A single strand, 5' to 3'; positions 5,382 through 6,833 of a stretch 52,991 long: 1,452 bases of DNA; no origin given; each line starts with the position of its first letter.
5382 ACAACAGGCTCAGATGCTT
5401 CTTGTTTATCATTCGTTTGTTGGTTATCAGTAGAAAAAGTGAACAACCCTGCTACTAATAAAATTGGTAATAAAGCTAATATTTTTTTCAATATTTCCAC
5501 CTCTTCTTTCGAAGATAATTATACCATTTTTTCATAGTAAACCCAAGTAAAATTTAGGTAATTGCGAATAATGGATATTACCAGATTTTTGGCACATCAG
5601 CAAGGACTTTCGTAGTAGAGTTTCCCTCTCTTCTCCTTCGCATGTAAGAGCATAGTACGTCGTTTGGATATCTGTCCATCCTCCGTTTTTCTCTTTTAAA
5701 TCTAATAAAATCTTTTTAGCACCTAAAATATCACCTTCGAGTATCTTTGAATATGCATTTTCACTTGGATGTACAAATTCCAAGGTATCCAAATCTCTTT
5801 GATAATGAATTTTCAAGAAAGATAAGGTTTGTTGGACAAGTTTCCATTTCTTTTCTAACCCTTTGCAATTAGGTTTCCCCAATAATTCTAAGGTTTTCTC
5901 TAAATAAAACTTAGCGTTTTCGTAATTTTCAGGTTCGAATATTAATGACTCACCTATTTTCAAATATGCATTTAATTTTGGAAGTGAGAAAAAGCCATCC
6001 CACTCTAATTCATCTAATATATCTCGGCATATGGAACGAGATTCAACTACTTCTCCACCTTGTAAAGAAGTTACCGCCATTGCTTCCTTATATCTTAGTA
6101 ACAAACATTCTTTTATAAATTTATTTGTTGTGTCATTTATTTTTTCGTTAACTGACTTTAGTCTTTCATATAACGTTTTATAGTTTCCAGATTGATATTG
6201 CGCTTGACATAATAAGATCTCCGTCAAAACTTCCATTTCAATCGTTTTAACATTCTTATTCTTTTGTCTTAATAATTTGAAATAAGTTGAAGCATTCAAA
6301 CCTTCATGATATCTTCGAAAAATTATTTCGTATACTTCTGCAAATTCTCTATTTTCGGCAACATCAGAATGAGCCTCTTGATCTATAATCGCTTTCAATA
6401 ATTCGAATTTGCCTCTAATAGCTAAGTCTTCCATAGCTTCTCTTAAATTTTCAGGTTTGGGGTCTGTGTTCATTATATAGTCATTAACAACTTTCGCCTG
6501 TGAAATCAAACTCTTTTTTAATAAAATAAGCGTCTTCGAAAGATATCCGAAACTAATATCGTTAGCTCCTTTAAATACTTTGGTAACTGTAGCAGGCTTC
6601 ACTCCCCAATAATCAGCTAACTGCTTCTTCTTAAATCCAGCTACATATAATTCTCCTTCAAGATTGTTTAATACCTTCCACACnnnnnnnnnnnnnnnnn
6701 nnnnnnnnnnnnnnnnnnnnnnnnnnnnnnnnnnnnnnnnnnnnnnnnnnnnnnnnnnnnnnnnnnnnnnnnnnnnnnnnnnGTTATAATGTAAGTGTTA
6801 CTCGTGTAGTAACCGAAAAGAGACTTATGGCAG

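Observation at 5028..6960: Arbitrium-like peptide communication module (HTH-TPR receptor, 48-aa secreted pro-peptide, 49-aa third ORF) beside the CI/Cro switch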

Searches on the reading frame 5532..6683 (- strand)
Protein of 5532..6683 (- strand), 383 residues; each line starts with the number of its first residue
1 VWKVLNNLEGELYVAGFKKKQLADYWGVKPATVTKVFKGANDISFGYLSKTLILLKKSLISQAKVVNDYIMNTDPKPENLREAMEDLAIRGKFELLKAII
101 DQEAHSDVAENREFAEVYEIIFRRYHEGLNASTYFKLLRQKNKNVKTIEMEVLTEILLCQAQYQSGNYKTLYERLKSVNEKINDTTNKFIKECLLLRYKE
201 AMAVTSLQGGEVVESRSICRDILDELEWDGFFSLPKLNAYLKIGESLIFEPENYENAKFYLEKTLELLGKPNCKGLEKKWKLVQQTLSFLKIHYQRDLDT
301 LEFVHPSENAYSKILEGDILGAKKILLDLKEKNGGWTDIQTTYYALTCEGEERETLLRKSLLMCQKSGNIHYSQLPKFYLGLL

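Call 3: search_protein_families(library=pfam, proteins=[window:5532-6683:-], max_evalue=1)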
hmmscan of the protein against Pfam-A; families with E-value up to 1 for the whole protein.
window:5532-6683:- (383 aa): 4 families
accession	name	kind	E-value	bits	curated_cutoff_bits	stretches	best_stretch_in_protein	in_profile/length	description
PF22871.2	AimR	-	8.1e-42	143.9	26.7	1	64-376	3-303/309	AimR transcriptional regulator-like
PF01381.28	HTH_3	-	0.015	15.7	23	1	16-55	9-48/55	Helix-turn-helix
PF22106.1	NGO1945_C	-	0.066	14.1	27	1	130-189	24-84/93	NGO1945 C-terminal domain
PF12895.13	ANAPC3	-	0.21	12.3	27.2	0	156-194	27-66/82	Anaphase-promoting complex, cyclosome, subunit 3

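Call 4: search_protein_families(library=phrogs, proteins=[window:5532-6683:-], max_evalue=0.1)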
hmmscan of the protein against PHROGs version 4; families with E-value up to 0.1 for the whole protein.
window:5532-6683:- (383 aa): 5 families
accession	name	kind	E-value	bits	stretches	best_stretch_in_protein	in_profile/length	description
phrog_1728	-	transcription regulation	5.9e-119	398.4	1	1-382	1-375/380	transcriptional regulator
phrog_1373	-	transcription regulation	0.00056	20.9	1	15-63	75-123/166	transcriptional regulator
phrog_517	-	DNA, RNA and nucleotide metabolism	0.0046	18.8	1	11-38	96-123/128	HTH DNA binding protein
phrog_4151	-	DNA, RNA and nucleotide metabolism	0.013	16.3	0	11-194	15-148/154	DNA binding protein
phrog_2328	-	transcription regulation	0.042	14.6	1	8-44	20-56/128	transcriptional repressor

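Call 21: search_solved_structures(query=window:5532-6683:-, max_evalue=1, show_alignments=2)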
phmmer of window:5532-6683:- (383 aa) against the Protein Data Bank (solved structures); distinct sequences matched with E-value up to 1: 7.
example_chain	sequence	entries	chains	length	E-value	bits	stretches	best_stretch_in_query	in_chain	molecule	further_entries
6hp3_A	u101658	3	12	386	1.8e-08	37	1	48-267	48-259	SPBc2 prophage-derived uncharacterized protein YopK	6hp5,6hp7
5zw5_A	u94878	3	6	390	1.8e-08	37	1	48-267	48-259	AimR transcriptional regulator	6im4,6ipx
5zw6_A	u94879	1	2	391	1.8e-08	37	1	48-267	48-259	AimR transcriptional regulator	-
6jg5_A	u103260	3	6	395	1.9e-08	37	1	48-267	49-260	AimR transcriptional regulator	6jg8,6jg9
5xyb_A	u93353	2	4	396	1.9e-08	37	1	48-267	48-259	AimR transcriptional regulator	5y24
7q0n_A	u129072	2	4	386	2.5e-05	26.7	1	48-347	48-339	Arbitrium receptor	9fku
6s7i_A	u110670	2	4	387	2.5e-05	26.7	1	48-347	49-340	Arbitrium receptor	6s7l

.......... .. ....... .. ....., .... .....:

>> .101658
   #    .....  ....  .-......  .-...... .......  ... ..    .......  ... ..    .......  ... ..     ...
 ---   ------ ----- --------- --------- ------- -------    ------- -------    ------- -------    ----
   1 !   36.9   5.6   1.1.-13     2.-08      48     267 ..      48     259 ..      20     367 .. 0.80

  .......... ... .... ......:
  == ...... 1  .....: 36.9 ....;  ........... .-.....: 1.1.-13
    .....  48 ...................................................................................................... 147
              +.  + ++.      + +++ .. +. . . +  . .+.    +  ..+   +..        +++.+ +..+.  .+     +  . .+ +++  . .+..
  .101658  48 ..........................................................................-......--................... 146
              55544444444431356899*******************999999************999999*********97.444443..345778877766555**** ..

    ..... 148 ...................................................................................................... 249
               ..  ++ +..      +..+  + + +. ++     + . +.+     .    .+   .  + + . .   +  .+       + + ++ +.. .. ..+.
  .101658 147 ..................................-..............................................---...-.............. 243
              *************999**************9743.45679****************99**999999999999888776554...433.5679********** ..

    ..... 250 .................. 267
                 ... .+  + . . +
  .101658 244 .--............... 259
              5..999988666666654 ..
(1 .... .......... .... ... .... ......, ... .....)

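Call 22: find_related_loci(query=window:5532-6683:-, collection=viral_contigs, flank=3000)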
Query window:5532-6683:- (383 aa) in viral_contigs; peptide patterns used: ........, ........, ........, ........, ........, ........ (x = any residue, [..] = any of these).
15 stretches matched a pattern; 9 encode a relative of the query (tblastn E <= 1e-3); 9 distinct loci.
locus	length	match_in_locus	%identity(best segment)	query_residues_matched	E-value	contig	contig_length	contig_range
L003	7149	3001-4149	99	1-383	0e+0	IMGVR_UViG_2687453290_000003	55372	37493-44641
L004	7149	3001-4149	93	1-383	0e+0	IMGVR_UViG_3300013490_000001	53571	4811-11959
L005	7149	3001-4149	93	1-383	0e+0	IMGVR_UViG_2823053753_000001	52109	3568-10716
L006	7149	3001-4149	92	1-383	0e+0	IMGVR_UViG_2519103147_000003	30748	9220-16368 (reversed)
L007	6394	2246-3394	91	1-383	0e+0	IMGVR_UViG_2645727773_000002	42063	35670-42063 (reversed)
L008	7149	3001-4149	90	1-383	0e+0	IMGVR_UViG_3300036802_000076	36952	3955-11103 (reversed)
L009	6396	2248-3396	90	1-383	0e+0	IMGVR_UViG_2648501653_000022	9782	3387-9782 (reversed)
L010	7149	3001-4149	93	1-383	0e+0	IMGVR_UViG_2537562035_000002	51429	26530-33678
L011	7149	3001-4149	92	1-383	0e+0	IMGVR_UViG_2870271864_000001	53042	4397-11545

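Call 57: find_homologous_proteins(query=window:5532-6683:-, max_evalue=0.00001)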
Query window:5532-6683:- (383 aa): 43 proteins with E <= 0.00001 among 3493 candidates.
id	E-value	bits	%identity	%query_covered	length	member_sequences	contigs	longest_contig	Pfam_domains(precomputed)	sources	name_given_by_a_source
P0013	1.8e-232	789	92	100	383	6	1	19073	PF22871.3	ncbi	ncbi:AimR family lysis-lysogeny pheromone receptor [Bacillus bombysepticus]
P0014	1.1e-229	780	92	100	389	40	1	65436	PF22871.3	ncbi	ncbi:AimR family lysis-lysogeny pheromone receptor, partial [Bacillus anthracis]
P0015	5.6e-226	768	90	100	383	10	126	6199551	PF22871.3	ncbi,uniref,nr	ncbi:TPA: AimR family lysis-lysogeny pheromone receptor [Bacillus thuringiensis]|uniref:AimR family 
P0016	1.7e-224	763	89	100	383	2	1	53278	PF22871.3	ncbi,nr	ncbi:TPA: hypothetical protein QCX47_003026 [Bacillus mycoides]|nr:hypothetical protein [Bacillus my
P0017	6.4e-219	744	86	100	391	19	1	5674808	PF22871.3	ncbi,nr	ncbi:hypothetical protein bcere0007_2890 [Bacillus mycoides]|nr:hypothetical protein bcere0007_2890 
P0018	1.6e-212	723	84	100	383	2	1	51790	PF22871.3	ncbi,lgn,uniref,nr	ncbi:AimR family lysis-lysogeny pheromone receptor [Bacillus sp. RIT694]|uniref:AimR family lysis-ly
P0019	2.5e-207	706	82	100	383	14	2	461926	PF22871.3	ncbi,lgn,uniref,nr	ncbi:hypothetical protein JDS93_06840 [Bacillus cereus group sp. N34]|uniref:AimR family lysis-lysog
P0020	1.6e-206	704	83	100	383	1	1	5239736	PF22871.3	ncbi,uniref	ncbi:AimR family lysis-lysogeny pheromone receptor [Bacillus mycoides]|uniref:AimR family lysis-lyso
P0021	1.1e-165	569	84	80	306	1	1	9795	PF22871.3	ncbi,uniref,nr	ncbi:hypothetical protein BG10_7173 [Bacillus thuringiensis serovar morrisoni]|uniref:AimR family ly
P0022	1.3e-148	513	63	100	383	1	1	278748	PF22871.3,PF13174.13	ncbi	ncbi:TPA: AimR family lysis-lysogeny pheromone receptor [Bacillus cereus]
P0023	2.4e-147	509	61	100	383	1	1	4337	PF22871.3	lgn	-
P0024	2.7e-147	509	61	100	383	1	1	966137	PF22871.3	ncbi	ncbi:AimR family lysis-lysogeny pheromone receptor [Bacillus bombysepticus]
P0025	5.7e-147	508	62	100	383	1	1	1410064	PF22871.3,PF13174.13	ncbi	-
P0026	1.9e-146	506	60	100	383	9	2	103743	PF22871.3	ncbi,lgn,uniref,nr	ncbi:AimR family lysis-lysogeny pheromone receptor [Bacillus cereus group sp. TH177-1LC]|uniref:AimR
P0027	5.0e-146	505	61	100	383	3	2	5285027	PF22871.3,PF13174.13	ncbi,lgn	ncbi:AimR family lysis-lysogeny pheromone receptor [Bacillus toyonensis]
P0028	1.3e-145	503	60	100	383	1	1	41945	PF22871.3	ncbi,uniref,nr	ncbi:hypothetical protein AWW70_00240 [Bacillus mycoides]|uniref:Prophage helix-turn-helix protein n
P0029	3.6e-145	502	59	100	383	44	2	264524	PF22871.3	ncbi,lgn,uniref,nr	ncbi:hypothetical protein BK742_13865 [Bacillus thuringiensis serovar pingluonsis]|uniref:Transcript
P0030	5.1e-145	501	60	100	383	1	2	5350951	PF22871.3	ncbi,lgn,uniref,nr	ncbi:AimR family lysis-lysogeny pheromone receptor [Bacillus bombysepticus]|uniref:AimR family lysis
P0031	5.2e-145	501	60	100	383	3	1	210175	PF22871.3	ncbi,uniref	ncbi:AimR family lysis-lysogeny pheromone receptor [Bacillus cereus group sp. BfR-BA-01409]|uniref:A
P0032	6.3e-145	501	60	100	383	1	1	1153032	PF22871.3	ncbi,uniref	ncbi:AimR family lysis-lysogeny pheromone receptor [Bacillus cereus group sp. MYBK227-1]|uniref:AimR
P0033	7.9e-145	501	61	100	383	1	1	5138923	PF22871.3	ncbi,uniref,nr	ncbi:AimR family lysis-lysogeny pheromone receptor [Bacillus nitratireducens]|uniref:AimR family lys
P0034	1.8e-144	499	60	100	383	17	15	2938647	PF22871.3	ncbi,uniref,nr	ncbi:AimR family lysis-lysogeny pheromone receptor [Bacillus mobilis]|uniref:Prophage helix-turn-hel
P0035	2.2e-144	499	60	100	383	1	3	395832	PF22871.3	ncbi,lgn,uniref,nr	ncbi:AimR family lysis-lysogeny pheromone receptor [Bacillus albus]|uniref:AimR family lysis-lysogen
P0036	2.4e-144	499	60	100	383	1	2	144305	PF22871.3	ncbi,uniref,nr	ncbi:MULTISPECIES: AimR family lysis-lysogeny pheromone receptor [Bacillus]|uniref:AimR family lysis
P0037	2.5e-144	499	60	100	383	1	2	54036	PF22871.3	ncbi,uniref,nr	ncbi:AimR family lysis-lysogeny pheromone receptor [Bacillus cereus]|uniref:AimR family lysis-lysoge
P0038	3.3e-144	499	60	100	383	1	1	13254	PF22871.3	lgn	-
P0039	3.6e-144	498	60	100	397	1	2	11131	PF22871.3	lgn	-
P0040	1.6e-143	496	61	100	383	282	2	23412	PF22871.3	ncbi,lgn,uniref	ncbi:AimR family lysis-lysogeny pheromone receptor [Bacillus thuringiensis]|uniref:AimR family lysis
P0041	2.8e-143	495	60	100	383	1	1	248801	PF22871.3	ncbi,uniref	ncbi:AimR family lysis-lysogeny pheromone receptor [Bacillus luti]|uniref:AimR family lysis-lysogeny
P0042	5.2e-143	495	59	100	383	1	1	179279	PF22871.3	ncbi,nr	ncbi:hypothetical protein CN391_24890 [Bacillus anthracis]|nr:hypothetical protein CN391_24890 [Baci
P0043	6.3e-143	494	60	100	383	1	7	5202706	PF22871.3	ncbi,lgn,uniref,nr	ncbi:AimR family lysis-lysogeny pheromone receptor [Bacillus mobilis]|uniref:AimR family lysis-lysog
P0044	6.7e-143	494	59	100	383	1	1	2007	PF22871.3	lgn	-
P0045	7.9e-143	494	59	100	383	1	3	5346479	PF22871.3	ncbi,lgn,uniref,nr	ncbi:AimR family lysis-lysogeny pheromone receptor [Bacillus thuringiensis]|uniref:AimR family lysis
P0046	1.1e-141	490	58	100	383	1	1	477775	PF22871.3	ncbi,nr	ncbi:hypothetical protein COE20_10675 [Bacillus cereus]|nr:hypothetical protein COE20_10675 [Bacillu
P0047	2.1e-139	483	59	100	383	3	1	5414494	PF22871.3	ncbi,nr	ncbi:prophage helix-turn-helix protein [Bacillus thuringiensis MC28]|nr:prophage helix-turn-helix pr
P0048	2.3e-129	450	78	69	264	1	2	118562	PF22871.3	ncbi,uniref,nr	ncbi:AimR family lysis-lysogeny pheromone receptor [Bacillus toyonensis]|uniref:AimR family lysis-ly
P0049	1.6e-114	401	61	81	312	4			PF22871.3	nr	nr:AimR family lysis-lysogeny pheromone receptor [Bacillus cereus]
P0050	3.3e-100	354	56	82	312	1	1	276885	PF22871.3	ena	-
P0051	9.3e-100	352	52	100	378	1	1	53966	PF22871.3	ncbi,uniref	ncbi:AimR family lysis-lysogeny pheromone receptor [Bacillus sp. NPDC077411]|uniref:AimR family lysi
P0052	1.1e-98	349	52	100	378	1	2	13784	PF22871.3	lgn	-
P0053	1.7e-82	295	43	100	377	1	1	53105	PF22871.3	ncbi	-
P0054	1.5e-81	292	43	100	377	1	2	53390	PF22871.3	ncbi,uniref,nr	ncbi:AimR family lysis-lysogeny pheromone receptor [Bacillus sp. NA_146.1]|uniref:AimR family lysis-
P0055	9.1e-19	86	26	98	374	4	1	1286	PF22871.3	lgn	-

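Call 68: predict_structure(alignment_id=A2)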
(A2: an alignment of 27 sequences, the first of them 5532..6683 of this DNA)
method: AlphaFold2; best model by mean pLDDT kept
length: 383 residues; sequences in the alignment: 27
mean_pLDDT: 92.9   pTM: 0.90
mean pLDDT of the five models: 92.9, 92.5, 91.8, 90.9, 89.6
residues with pLDDT >= 90: 296; 70-90: 87; 50-70: 0; < 50: 0
segments of 3 or more residues with pLDDT < 50: none
pLDDT, mean of each block of 10 residues (from residue 1): 84 90 91 90 90 86 87 87 95 92 94 97 94 93 93 95 83 92 93 96 92 97 91 94 97 98 95 93 96 96 94 98 98 94 97 97 89 94 89
secondary structure, 60 per line:
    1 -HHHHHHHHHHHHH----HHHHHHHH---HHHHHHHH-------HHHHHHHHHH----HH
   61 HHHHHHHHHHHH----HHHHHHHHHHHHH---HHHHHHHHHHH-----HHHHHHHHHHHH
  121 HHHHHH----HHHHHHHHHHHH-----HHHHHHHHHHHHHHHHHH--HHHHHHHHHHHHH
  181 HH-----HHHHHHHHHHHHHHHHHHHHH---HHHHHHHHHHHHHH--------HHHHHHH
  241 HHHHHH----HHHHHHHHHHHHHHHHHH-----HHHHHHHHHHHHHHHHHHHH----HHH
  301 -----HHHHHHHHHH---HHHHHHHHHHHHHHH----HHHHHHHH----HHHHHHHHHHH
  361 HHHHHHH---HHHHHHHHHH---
elements in order: H2-14 H19-26 H30-37 H45-54 H59-72 H77-89 H93-103 H109-126 H131-142 H148-165 H168-182 H188-208 H212-225 H234-246 H251-268 H274-293 H306-315 H319-333 H338-345 H350-367 H371-380

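Call 72: fold_search(model_id=the predicted structure, library=pdb)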
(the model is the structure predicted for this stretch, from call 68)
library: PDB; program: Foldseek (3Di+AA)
matches with E <= 10: 1270; with E <= 0.001: 18
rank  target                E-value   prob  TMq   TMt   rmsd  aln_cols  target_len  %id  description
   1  6jg9_A                1.6e-09  1.00  0.76  0.75   4.2       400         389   21  Crystal structure of AimR in complex with arbitrium peptide (released 2019-07-03)
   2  6hp3_A                3.5e-09  1.00  0.75  0.75   4.2       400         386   21  ARBITRIUM PEPTIDE RECEPTOR FROM SPBETA PHAGE (released 2019-02-13)
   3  5zw5_A                4.0e-09  1.00  0.76  0.75   4.2       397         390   21  Structure of SeMet-spAimR (released 2018-08-29)
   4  6ipx_B                6.0e-09  1.00  0.75  0.74   4.1       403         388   20  Crystal structure of the apo form transcription factor (released 2019-01-23)
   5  5zw6_A                7.7e-09  1.00  0.76  0.75   4.2       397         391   20  Structure of spAimR (released 2018-09-05)
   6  6jg8_B                1.4e-08  1.00  0.69  0.67   5.2       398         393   22  Crystal structure of AimR in complex with DNA (released 2019-07-03)
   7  5zvv_A                3.5e-08  1.00  0.74  0.74   4.4       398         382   20  Structure of SeMet-phAimR (released 2018-09-05)
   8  5y24_A                4.5e-08  1.00  0.69  0.75   3.9       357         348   22  Crystal structure of AimR from Bacillus phage SPbeta in complex with its signalling peptide (released 2018-09-19)
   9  6s7i_B                5.2e-08  1.00  0.72  0.71   4.9       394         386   17  Arbitrium receptor from a Bacillus subtilis Katmira33 phage (released 2021-04-14)
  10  6s7i_A                5.9e-08  1.00  0.73  0.72   4.6       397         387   17  Arbitrium receptor from a Bacillus subtilis Katmira33 phage (released 2021-04-14)
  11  5xyb_A                7.6e-08  1.00  0.68  0.74   4.2       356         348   22  Crystal structure of AimR from Bacillus phage SPbeta (released 2018-08-15)
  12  6jg5_A                8.2e-08  1.00  0.75  0.74   4.4       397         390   21  Crystal structure of AimR (released 2019-07-03)
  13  5zvw_A                1.4e-07  1.00  0.63  0.71   5.9       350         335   21  Structure of phAimR-Ligand (released 2018-09-05)
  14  5xyb_B                1.5e-07  1.00  0.69  0.75   3.9       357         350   23  Crystal structure of AimR from Bacillus phage SPbeta (released 2018-08-15)
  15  9f36_A                5.9e-07  1.00  0.71  0.78   3.8       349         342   17  Crystal estructure of AimR from ATCC13952 phage (released 2025-05-14)
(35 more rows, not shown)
